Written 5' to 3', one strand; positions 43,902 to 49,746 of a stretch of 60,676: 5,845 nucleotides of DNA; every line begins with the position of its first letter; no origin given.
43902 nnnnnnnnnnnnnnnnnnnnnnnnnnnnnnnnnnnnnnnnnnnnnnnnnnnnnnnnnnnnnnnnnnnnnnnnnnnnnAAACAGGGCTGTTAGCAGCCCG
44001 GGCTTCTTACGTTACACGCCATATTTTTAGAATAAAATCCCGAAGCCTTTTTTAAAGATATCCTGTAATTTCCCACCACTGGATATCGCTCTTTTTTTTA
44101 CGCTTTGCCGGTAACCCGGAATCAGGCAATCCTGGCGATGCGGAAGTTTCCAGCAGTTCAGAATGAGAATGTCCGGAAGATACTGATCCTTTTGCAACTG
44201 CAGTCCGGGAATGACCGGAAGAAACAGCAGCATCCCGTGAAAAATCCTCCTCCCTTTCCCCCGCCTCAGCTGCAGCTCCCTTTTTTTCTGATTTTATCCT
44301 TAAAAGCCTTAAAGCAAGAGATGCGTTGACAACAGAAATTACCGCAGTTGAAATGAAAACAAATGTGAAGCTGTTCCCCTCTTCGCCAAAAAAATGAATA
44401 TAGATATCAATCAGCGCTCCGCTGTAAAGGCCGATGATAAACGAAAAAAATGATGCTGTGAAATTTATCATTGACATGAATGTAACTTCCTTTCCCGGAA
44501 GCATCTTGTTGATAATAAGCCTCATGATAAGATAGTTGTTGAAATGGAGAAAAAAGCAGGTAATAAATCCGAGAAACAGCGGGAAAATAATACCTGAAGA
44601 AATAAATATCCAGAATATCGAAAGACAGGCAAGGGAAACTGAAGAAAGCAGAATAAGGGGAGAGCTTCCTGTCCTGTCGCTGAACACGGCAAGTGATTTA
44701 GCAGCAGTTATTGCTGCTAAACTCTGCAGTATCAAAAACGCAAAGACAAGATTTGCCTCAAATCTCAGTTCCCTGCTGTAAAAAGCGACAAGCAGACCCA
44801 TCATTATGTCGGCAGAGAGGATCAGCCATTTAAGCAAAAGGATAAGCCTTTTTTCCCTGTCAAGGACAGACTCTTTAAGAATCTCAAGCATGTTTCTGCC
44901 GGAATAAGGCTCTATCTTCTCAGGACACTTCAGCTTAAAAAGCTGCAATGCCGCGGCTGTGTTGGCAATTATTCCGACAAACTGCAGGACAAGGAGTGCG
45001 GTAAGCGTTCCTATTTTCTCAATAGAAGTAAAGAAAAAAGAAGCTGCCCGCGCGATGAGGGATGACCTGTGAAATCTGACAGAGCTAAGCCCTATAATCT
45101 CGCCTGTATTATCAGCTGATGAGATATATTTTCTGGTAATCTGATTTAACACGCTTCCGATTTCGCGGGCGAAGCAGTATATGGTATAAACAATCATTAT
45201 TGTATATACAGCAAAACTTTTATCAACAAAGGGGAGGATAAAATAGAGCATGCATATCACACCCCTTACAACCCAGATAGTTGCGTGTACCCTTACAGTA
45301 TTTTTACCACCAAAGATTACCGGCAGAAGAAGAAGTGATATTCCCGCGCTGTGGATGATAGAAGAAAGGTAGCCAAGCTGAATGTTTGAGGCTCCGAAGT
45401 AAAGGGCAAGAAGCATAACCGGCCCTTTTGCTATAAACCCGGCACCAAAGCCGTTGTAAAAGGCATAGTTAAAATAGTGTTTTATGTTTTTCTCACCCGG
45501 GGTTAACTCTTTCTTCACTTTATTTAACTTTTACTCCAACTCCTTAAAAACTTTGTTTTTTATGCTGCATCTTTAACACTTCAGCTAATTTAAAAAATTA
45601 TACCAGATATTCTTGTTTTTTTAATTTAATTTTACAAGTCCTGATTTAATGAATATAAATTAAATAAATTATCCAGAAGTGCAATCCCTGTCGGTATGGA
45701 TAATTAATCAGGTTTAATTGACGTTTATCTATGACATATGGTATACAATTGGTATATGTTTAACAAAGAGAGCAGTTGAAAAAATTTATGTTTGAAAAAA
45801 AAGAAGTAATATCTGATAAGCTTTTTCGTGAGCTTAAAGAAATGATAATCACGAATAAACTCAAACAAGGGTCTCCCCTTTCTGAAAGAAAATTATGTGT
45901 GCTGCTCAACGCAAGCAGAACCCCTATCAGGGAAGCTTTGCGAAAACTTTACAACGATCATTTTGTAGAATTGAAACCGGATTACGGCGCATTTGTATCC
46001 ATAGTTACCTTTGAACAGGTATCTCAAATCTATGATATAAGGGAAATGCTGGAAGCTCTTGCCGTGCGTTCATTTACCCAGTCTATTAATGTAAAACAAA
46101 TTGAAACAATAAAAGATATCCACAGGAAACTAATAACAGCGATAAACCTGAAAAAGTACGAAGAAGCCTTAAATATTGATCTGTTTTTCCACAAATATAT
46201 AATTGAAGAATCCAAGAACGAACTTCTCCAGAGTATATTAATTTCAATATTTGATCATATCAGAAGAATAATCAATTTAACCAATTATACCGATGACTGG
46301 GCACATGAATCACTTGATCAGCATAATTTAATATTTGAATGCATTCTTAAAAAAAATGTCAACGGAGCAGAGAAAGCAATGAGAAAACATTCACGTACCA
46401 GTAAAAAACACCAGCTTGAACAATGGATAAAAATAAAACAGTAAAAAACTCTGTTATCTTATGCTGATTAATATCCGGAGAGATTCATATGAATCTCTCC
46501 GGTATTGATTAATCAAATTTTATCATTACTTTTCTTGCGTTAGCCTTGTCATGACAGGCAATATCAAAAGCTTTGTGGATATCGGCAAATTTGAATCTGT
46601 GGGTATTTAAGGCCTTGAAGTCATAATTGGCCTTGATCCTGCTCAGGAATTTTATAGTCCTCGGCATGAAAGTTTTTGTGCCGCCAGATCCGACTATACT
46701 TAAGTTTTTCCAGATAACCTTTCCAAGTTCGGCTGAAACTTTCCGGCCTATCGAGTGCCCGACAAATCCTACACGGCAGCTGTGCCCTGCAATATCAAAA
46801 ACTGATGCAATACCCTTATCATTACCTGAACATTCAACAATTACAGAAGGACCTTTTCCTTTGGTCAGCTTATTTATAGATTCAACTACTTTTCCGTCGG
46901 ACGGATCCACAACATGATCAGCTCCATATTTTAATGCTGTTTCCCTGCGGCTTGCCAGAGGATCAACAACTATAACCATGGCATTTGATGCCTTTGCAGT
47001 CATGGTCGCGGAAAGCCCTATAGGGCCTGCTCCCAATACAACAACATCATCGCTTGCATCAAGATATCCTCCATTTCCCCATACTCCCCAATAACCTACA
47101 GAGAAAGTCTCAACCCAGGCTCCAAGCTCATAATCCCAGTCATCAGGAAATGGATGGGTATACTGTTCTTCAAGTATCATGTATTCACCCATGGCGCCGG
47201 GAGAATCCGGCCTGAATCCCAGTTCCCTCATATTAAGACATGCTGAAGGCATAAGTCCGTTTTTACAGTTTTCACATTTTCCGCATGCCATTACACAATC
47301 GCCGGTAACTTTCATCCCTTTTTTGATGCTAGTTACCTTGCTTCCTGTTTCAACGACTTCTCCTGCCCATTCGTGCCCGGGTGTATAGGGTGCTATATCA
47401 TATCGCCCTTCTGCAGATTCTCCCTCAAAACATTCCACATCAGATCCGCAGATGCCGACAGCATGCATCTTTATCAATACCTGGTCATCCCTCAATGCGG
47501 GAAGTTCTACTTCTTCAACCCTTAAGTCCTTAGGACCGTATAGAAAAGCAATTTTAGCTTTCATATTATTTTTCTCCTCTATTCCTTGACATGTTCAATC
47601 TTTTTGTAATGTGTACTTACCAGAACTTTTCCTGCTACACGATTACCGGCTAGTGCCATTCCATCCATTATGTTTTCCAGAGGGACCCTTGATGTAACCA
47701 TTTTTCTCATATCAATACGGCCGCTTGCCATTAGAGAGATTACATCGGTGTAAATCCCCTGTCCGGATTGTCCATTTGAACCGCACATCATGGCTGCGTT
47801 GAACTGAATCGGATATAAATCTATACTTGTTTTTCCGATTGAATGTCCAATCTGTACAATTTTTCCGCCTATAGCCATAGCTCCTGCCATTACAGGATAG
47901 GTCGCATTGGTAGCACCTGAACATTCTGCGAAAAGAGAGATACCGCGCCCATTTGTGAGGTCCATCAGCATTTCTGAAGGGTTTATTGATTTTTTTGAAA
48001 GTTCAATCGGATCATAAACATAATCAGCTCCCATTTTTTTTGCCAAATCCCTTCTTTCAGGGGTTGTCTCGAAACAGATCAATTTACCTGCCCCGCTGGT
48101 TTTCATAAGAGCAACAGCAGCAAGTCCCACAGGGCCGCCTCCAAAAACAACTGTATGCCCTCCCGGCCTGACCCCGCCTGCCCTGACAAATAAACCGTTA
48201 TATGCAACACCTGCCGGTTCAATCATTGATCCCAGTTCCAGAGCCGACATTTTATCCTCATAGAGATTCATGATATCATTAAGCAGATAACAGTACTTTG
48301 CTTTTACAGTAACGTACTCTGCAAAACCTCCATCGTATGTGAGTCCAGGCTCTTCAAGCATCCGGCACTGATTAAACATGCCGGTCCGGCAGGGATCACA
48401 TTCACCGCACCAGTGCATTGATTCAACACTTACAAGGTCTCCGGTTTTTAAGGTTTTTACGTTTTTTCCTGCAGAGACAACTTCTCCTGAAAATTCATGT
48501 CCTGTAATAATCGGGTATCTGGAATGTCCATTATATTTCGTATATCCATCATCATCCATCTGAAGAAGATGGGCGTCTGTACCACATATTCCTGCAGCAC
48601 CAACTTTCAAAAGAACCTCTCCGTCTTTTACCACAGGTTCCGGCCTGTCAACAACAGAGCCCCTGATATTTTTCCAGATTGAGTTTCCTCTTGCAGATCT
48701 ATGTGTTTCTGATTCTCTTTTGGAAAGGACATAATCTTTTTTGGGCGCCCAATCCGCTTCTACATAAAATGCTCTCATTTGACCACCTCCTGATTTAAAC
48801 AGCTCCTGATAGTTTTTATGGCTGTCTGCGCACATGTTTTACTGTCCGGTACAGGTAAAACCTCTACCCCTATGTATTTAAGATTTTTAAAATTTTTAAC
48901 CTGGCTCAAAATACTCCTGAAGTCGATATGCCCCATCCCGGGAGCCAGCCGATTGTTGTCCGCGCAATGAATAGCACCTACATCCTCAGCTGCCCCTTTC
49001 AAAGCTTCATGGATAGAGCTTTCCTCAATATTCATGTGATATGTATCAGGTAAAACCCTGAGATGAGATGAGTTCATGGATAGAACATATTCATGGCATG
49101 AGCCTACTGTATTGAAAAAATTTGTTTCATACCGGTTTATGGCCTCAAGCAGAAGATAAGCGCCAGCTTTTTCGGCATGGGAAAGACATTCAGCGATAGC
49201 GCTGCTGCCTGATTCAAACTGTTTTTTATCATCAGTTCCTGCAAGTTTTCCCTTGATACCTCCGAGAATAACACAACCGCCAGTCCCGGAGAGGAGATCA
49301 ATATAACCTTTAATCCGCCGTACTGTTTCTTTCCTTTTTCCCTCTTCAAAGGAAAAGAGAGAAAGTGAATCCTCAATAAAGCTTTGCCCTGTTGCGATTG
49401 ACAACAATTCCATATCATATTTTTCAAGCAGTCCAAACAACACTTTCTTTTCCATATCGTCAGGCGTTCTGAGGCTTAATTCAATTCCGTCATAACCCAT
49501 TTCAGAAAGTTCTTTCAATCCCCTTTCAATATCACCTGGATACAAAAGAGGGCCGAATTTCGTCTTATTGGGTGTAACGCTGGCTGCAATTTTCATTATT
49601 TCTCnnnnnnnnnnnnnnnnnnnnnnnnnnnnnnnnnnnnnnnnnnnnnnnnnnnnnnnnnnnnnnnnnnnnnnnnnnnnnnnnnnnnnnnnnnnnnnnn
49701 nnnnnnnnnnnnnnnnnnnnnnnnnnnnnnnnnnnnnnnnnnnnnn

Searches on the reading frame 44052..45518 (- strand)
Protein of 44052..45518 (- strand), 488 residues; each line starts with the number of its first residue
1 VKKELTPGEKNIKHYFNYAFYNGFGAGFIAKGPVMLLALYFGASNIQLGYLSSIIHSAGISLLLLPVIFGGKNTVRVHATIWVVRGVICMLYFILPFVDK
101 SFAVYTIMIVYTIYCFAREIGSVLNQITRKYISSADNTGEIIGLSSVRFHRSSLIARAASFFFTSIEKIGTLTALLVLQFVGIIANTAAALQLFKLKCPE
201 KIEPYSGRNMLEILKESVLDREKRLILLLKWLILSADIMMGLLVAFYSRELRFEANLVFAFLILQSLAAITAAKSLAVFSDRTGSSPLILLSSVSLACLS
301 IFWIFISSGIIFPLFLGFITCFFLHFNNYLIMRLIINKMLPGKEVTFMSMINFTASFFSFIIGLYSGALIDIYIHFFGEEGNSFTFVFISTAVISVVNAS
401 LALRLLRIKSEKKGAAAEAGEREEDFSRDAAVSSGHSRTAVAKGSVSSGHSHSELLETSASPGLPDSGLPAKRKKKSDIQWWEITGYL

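Call 9: search_protein_families(library=pfam, proteins=[window:44052-45518:-])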
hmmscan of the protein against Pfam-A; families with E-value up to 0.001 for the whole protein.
window:44052-45518:- (488 aa): 1 family
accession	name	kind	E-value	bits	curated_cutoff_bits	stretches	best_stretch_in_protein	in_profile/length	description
PF07690.21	MFS_1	-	0.00016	21.1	33.4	1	239-424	15-190/347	Major Facilitator Superfamily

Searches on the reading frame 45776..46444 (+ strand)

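Call 9: search_protein_families(library=pfam, proteins=[window:45776-46444:+])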
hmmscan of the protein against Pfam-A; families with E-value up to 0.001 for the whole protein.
window:45776-46444:+ (222 aa): 2 families
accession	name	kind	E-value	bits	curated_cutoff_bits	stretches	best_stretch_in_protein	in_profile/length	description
PF07729.17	FCD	-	2.5e-23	83.3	24.3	1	84-206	1-123/125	FCD domain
PF00392.27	GntR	-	7.5e-14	51.6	27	1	14-74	3-64/64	Bacterial regulatory proteins, gntR family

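Call 32: search_protein_families(library=ncbifam, proteins=[window:45776-46444:+], max_evalue=0.00001)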
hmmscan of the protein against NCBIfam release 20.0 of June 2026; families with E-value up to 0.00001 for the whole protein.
window:45776-46444:+ (222 aa): 9 families
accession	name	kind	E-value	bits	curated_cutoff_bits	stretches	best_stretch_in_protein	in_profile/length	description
TIGR03338.1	phnR_burk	equivalog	5.1e-26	91.6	271.5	1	18-211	18-211/212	phosphonate utilization associated transcriptional regulator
NF003011.0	PRK03837.1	subfamily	7.4e-19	68.3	260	1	80-211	102-231/241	transcriptional regulator NanR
NF007741.0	PRK10421.1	equivalog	7.4e-14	51.7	311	1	9-75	5-72/262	transcriptional regulator LldR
NF007442.0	PRK09990.1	equivalog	1.6e-13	50.7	301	1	6-212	5-234/256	transcriptional regulator GlcC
NF008504.0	PRK11414.1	equivalog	6.4e-11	42.4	225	1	15-158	15-158/221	GntR family transcriptional regulator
NF008576.0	PRK11534.1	equivalog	4.1e-08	33.2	218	1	15-207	11-211/225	DNA-binding transcriptional regulator CsiR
NF007001.0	PRK09464.1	equivalog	6.6e-08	32.5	330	1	9-205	8-224/254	pyruvate dehydrogenase complex transcriptional repressor PdhR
TIGR02404.1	trehalos_R_Bsub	equivalog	5e-06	26.3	211.95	1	15-115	4-111/233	trehalose operon repressor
NF052282.1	PLP_TF_PdxR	equivalog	5e-06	25.8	320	1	14-78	4-69/448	MocR-like pyridoxine biosynthesis transcription factor PdxR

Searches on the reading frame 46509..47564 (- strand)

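Call 40: search_protein_families(library=pfam, proteins=[window:46509-47564:-], max_evalue=0.00001)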
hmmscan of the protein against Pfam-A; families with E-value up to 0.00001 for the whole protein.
window:46509-47564:- (351 aa): 3 families
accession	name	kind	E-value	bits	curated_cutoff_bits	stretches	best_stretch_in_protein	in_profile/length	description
PF08240.17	ADH_N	-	2.4e-26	92.4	23.5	1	26-141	2-104/104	Alcohol dehydrogenase GroES-like domain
PF00107.32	ADH_zinc_N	-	4.3e-24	85.3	31.8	1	181-306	1-126/129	Zinc-binding dehydrogenase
PF16912.11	Glu_dehyd_C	-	1.2e-06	28.6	34.9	1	173-335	33-200/211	Glucose dehydrogenase C-terminus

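Call 43: search_protein_families(library=ncbifam, proteins=[window:46509-47564:-], max_evalue=1e-20)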
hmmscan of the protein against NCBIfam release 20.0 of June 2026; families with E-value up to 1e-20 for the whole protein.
window:46509-47564:- (351 aa): 14 families
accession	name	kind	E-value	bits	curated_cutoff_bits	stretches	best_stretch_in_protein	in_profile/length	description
NF041097.1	keto_inos_dh_IolM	equivalog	4.3e-61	206.7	450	1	13-344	39-385/389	scyllo-inosose 3-dehydrogenase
NF003808.0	PRK05396.1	equivalog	2.5e-53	181.1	380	1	14-349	13-339/341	L-threonine 3-dehydrogenase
TIGR00692.1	tdh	equivalog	7.6e-52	176.4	458.35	1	15-339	12-331/340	L-threonine 3-dehydrogenase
NF007489.0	PRK10083.1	equivalog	2.8e-40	138.3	376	1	10-350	8-337/339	Zn-dependent oxidoreductase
NF007375.0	PRK09880.1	equivalog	1e-33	116.6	469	1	5-351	7-344/344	L-idonate 5-dehydrogenase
TIGR03989.1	Rxyl_3153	subfamily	3.1e-33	115.5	440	0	4-104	3-101/370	NDMA-dependent alcohol dehydrogenase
NF007642.0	PRK10309.1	equivalog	6.1e-33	114.5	550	1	12-293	10-286/347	galactitol-1-phosphate 5-dehydrogenase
TIGR03366.1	HpnZ_proposed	hypoth_equivalog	7.3e-31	107.5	328.1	1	22-329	1-315/315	putative phosphonate catabolism associated alcohol dehydrogenase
NF010344.0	PRK13771.1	subfamily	4.6e-28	98.2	349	1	12-350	11-333/334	putative alcohol dehydrogenase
TIGR02824.1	quinone_pig3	subfamily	1.5e-25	89.9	296.8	0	123-315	92-280/325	putative NAD(P)H quinone oxidoreductase, PIG3 family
TIGR02818.1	adh_III_F_hyde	equivalog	8.4e-24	84.3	543.95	0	2-115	3-111/368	S-(hydroxymethyl)glutathione dehydrogenase/class III alcohol dehydrogenase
NF006940.0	PRK09422.1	equivalog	2.9e-23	82.4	344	1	11-347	9-333/338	alcohol dehydrogenase AdhP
TIGR03451.1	mycoS_dep_FDH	equivalog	1.1e-22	80.4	512.9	0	164-270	170-277/358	S-(hydroxymethyl)mycothiol dehydrogenase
TIGR03201.1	dearomat_had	equivalog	1.6e-22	80.1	338.65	0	13-104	10-98/349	6-hydroxycyclohex-1-ene-1-carbonyl-CoA dehydrogenase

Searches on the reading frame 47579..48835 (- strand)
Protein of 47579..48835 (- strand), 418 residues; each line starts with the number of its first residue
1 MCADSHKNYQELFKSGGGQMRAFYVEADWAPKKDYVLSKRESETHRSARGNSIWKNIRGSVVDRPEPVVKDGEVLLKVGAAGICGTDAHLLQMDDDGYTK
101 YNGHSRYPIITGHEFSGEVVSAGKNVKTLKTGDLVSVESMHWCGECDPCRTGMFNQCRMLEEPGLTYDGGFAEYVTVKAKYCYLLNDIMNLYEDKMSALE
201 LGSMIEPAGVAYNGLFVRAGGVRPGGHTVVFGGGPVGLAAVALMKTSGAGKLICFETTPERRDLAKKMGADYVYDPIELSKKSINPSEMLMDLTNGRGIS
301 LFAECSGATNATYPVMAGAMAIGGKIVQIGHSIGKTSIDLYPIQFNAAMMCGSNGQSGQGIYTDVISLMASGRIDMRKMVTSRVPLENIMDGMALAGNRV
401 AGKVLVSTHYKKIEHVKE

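Call 40: search_protein_families(library=pfam, proteins=[window:47579-48835:-], max_evalue=0.00001)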
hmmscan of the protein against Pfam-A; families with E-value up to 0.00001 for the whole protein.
window:47579-48835:- (418 aa): 2 families
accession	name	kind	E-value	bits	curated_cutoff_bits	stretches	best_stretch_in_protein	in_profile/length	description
PF08240.17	ADH_N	-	2.1e-29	102.2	23.5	1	70-186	1-103/104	Alcohol dehydrogenase GroES-like domain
PF00107.32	ADH_zinc_N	-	3.4e-21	76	31.8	1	235-370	1-128/129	Zinc-binding dehydrogenase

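Call 43: search_protein_families(library=ncbifam, proteins=[window:47579-48835:-], max_evalue=1e-20)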
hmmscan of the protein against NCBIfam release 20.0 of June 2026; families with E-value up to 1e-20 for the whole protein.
window:47579-48835:- (418 aa): 15 families
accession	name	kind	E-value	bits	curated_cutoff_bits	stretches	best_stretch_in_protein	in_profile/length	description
NF041097.1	keto_inos_dh_IolM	equivalog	2.8e-159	530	450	1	20-407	1-388/389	scyllo-inosose 3-dehydrogenase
NF003808.0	PRK05396.1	equivalog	1e-57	195.5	380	1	61-407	15-339/341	L-threonine 3-dehydrogenase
TIGR00692.1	tdh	equivalog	1.4e-57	195.3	458.35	1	61-406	13-338/340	L-threonine 3-dehydrogenase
NF007489.0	PRK10083.1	equivalog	1.3e-38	132.8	376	1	60-405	13-334/339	Zn-dependent oxidoreductase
TIGR03201.1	dearomat_had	equivalog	6.1e-32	111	338.65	1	70-396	22-336/349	6-hydroxycyclohex-1-ene-1-carbonyl-CoA dehydrogenase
NF007642.0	PRK10309.1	equivalog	1.4e-31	110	550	1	60-286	13-222/347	galactitol-1-phosphate 5-dehydrogenase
NF006940.0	PRK09422.1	equivalog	2.4e-31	108.9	344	1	54-376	7-305/338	alcohol dehydrogenase AdhP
NF007375.0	PRK09880.1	equivalog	2e-30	105.8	469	1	70-406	26-341/344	L-idonate 5-dehydrogenase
NF010344.0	PRK13771.1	subfamily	3e-30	105.3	349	1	60-408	14-333/334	putative alcohol dehydrogenase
TIGR03989.1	Rxyl_3153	subfamily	1.9e-28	99.8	440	0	70-158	25-106/370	NDMA-dependent alcohol dehydrogenase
TIGR02818.1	adh_III_F_hyde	equivalog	9.4e-27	94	543.95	1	69-394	24-354/368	S-(hydroxymethyl)glutathione dehydrogenase/class III alcohol dehydrogenase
TIGR03366.1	HpnZ_proposed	hypoth_equivalog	3.5e-25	88.9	328.1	1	67-344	1-267/315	putative phosphonate catabolism associated alcohol dehydrogenase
NF041172.1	AcrlCoa_red_Thmprot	equivalog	3.4e-24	85.4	500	1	60-407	14-333/334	acryloyl-CoA reductase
TIGR03451.1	mycoS_dep_FDH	equivalog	7.4e-23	80.9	512.9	1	65-394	22-344/358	S-(hydroxymethyl)mycothiol dehydrogenase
TIGR02819.1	fdhA_non_GSH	equivalog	4.3e-21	75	636.95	1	73-295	38-254/397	formaldehyde dehydrogenase, glutathione-independent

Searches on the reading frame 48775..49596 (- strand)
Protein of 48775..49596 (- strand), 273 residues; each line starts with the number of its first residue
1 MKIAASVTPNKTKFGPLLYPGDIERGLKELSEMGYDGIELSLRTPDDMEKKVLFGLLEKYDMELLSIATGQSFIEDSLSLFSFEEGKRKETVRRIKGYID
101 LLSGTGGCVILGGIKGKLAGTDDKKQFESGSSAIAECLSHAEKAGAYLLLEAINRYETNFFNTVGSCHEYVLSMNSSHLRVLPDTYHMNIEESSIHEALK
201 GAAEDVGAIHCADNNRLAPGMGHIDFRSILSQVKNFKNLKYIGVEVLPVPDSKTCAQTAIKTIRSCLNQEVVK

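Call 40: search_protein_families(library=pfam, proteins=[window:48775-49596:-], max_evalue=0.00001)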
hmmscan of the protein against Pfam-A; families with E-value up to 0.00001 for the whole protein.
window:48775-49596:- (273 aa): 1 family
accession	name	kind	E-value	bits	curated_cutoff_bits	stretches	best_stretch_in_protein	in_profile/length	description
PF01261.30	AP_endonuc_2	-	2.1e-29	103.4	31.1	1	28-264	2-247/249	Xylose isomerase-like TIM barrel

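Call 43: search_protein_families(library=ncbifam, proteins=[window:48775-49596:-], max_evalue=1e-20)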
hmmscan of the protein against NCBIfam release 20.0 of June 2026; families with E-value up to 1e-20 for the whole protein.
window:48775-49596:- (273 aa): 2 families
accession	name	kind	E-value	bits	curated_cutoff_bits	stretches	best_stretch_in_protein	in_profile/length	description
NF041099.2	keto_glucon_epim_IolO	equivalog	6.4e-69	232.3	300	1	1-266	1-267/269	5-keto-L-gluconate epimerase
NF051856.1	PsicseEpim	equivalog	2.2e-29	103.2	300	1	22-242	17-241/287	D-psicose 3-epimerase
